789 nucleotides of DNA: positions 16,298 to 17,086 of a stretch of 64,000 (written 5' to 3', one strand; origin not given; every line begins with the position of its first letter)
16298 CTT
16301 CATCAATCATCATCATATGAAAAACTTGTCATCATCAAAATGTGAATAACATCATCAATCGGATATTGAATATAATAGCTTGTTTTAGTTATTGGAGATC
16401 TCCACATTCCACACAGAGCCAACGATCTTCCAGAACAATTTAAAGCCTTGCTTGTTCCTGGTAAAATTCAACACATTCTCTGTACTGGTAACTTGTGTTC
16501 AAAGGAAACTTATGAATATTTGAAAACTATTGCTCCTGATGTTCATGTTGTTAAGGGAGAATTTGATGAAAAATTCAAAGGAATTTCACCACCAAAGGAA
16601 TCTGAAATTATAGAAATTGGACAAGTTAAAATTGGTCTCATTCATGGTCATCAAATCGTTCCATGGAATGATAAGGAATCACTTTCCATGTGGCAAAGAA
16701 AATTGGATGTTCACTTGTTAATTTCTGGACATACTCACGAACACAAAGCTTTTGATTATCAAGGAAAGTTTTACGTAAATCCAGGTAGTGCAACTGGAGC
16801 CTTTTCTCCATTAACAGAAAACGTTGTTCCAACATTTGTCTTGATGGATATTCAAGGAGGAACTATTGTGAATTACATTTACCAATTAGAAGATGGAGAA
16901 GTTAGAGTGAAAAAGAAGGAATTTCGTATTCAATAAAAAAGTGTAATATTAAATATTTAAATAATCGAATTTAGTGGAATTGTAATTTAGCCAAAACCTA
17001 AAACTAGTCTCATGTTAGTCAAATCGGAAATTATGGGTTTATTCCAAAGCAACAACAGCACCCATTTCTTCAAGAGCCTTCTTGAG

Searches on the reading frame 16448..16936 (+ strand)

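Call 67: search_protein_families(library=pfam, proteins=[window:16448-16936:+], max_evalue=0.001)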
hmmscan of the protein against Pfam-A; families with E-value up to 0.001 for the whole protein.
window:16448-16936:+ (162 aa): 1 family
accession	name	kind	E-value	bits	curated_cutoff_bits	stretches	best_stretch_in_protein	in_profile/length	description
PF12850.12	Metallophos_2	-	8.6e-21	75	27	1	7-136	27-152/154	Calcineurin-like phosphoesterase superfamily domain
